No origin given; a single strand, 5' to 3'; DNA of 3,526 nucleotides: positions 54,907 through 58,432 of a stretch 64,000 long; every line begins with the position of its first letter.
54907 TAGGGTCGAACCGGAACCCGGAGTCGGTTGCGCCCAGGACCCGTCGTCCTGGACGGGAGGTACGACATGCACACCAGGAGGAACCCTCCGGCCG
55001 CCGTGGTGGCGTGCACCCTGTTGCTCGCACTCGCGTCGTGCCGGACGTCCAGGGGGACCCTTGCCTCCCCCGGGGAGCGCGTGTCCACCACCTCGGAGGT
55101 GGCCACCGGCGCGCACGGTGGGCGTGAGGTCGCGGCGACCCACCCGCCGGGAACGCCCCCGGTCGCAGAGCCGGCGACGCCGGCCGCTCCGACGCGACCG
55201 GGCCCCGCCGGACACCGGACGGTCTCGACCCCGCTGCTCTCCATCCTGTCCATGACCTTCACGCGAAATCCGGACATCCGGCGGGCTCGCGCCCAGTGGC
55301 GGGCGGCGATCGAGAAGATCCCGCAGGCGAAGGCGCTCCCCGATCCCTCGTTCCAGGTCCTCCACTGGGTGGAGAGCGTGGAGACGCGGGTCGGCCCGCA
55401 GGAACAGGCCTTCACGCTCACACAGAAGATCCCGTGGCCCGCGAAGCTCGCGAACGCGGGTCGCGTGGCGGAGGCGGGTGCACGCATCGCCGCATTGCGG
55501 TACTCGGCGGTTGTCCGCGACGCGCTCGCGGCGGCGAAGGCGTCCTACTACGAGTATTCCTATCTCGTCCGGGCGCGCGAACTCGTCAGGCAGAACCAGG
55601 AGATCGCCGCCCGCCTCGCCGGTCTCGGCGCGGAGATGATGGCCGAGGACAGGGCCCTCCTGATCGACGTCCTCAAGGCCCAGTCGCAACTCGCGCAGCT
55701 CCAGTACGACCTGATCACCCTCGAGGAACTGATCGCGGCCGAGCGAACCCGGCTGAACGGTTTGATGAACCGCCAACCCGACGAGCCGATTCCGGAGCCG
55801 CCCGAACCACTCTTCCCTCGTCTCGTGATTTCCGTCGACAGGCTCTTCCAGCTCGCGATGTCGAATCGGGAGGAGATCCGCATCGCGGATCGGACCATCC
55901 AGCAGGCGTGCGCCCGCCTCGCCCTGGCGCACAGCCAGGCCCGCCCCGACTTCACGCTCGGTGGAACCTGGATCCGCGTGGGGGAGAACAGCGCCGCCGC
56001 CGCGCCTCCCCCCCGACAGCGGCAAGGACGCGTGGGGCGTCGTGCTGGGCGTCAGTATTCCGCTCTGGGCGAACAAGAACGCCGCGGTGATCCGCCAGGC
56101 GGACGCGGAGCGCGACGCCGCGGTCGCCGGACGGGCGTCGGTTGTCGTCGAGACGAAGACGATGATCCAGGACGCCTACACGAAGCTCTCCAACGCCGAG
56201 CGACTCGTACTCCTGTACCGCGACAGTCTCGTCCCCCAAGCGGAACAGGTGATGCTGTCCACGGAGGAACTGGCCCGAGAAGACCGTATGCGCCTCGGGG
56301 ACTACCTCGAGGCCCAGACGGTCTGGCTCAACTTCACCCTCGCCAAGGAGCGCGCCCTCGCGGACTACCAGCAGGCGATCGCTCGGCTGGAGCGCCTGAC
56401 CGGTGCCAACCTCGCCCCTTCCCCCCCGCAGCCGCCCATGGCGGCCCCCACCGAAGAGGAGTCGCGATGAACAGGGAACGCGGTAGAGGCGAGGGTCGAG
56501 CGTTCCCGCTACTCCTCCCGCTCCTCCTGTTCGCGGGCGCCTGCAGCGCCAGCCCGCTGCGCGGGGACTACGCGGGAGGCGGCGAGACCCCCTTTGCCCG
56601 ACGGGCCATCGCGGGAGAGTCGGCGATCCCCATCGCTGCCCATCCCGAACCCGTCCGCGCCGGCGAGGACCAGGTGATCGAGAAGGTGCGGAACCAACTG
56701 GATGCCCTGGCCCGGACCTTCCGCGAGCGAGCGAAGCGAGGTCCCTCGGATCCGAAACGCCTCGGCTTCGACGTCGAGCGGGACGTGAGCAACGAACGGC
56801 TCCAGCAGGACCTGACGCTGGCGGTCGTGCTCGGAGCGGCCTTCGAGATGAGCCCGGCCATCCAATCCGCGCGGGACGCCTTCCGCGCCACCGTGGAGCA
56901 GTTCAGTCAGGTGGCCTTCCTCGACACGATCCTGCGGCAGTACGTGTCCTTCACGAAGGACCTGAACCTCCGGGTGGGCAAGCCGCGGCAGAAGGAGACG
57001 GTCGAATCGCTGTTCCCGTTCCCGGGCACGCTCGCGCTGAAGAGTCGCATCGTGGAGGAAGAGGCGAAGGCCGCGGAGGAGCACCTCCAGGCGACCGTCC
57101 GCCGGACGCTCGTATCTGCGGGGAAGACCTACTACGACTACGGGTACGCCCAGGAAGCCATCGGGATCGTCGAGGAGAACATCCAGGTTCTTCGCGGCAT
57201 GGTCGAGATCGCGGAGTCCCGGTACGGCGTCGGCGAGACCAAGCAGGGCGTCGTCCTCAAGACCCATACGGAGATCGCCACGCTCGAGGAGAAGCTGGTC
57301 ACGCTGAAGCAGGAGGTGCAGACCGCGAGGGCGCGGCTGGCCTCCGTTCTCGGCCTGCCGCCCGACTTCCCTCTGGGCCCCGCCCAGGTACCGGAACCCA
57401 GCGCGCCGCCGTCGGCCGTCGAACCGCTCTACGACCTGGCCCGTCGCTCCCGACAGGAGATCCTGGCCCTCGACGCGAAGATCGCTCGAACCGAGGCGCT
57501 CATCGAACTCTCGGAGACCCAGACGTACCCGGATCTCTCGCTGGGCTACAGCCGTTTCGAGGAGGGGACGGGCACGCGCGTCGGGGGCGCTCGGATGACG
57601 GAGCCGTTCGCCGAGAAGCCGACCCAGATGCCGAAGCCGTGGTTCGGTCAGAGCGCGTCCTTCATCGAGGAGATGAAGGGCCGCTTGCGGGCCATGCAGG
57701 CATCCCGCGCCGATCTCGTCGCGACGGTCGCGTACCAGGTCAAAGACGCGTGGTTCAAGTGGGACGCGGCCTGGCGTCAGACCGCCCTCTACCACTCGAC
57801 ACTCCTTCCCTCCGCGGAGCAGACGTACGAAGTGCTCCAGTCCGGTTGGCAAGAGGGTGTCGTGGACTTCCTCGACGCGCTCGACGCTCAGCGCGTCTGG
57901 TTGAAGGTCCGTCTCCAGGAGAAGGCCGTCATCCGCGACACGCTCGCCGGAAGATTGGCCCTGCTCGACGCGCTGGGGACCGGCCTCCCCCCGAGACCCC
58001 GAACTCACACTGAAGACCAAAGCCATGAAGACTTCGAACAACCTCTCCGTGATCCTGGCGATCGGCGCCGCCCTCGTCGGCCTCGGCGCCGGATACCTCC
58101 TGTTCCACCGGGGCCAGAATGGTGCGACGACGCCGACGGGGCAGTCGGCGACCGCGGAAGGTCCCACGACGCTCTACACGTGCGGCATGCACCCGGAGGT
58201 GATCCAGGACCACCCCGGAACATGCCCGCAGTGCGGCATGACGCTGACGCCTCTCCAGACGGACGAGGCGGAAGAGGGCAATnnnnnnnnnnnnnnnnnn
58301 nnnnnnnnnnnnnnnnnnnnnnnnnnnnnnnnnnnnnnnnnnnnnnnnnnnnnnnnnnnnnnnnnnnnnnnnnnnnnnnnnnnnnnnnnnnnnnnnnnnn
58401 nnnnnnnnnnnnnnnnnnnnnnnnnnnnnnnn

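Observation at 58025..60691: CusB-like adaptor with five C-terminal YHS/TRASH metal-binding domains, three generated by a near-perfect 249-bp tandem triplication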

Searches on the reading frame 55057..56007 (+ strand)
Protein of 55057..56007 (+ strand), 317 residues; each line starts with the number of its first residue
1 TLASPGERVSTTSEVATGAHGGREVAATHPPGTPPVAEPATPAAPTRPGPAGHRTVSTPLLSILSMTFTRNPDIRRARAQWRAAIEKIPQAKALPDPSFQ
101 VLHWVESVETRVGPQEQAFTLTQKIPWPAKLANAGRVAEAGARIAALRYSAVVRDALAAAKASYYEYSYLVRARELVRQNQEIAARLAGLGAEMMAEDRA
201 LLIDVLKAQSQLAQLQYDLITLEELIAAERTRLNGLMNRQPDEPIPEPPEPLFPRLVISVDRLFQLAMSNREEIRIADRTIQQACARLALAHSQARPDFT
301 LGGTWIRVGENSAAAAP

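Call 71: search_protein_families(library=pfam, proteins=[window:55057-56007:+], max_evalue=0.01)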
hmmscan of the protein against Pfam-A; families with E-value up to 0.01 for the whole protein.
window:55057-56007:+ (317 aa): 1 family
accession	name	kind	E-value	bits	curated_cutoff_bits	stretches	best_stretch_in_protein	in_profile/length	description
PF02321.23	OEP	-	3.5e-17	63.3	22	2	64-238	5-187/187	Outer membrane efflux protein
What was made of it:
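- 55057..56419 (+): Outer-membrane factor gene 1 (TolC/CusC-like). It is frame-disrupted in a C7 run at about 56008-56014. Pfam OEP hit (call 71).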

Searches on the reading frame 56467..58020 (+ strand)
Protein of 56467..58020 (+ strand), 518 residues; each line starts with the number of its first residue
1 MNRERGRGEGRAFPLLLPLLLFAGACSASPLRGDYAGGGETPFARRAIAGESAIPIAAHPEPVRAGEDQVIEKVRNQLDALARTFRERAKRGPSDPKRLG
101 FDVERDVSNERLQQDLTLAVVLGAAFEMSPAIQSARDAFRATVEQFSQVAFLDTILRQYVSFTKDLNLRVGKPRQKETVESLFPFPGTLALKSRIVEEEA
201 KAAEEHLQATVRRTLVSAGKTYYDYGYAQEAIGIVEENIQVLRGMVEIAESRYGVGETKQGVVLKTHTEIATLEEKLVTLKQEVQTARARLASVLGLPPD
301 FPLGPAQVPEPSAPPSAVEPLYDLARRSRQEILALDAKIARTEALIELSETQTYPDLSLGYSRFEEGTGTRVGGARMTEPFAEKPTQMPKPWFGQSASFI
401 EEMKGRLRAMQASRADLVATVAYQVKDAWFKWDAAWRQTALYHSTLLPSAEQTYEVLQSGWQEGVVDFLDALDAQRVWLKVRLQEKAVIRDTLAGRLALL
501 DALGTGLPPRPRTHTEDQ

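Call 41: search_protein_families(library=pfam, proteins=[window:56467-58020:+], max_evalue=0.001)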
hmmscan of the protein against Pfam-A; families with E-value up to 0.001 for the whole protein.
window:56467-58020:+ (518 aa): 1 family
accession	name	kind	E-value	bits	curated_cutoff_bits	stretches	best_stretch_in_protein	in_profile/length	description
PF02321.23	OEP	-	6.4e-30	104.8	22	2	319-504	2-187/187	Outer membrane efflux protein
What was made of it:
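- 56467..58013 (+): Outer-membrane factor gene 2. Its 3' end has no in-frame stop. A 1-nt correction in the C6 run at about 57982-57987 would end it at TGA 58011-58013. Pfam OEP 6e-30 (call 41).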

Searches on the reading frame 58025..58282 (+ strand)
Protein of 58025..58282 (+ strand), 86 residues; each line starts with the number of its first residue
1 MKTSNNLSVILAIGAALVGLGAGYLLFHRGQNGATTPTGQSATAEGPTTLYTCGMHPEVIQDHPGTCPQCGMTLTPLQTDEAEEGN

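Call 33: search_protein_families(library=pfam, proteins=[window:58025-58282:+], max_evalue=0.01)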
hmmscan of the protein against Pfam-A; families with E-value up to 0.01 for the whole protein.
seq(86 aa): 2 families
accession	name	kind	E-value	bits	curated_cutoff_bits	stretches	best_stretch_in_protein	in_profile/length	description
PF19335.5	HMBD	-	1.4e-11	44.6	23.6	1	51-76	2-27/28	Heavy metal binding domain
PF13878.12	zf-C2H2_3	-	0.0079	16.4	27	0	62-82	9-31/40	zinc-finger of acetyl-transferase ESCO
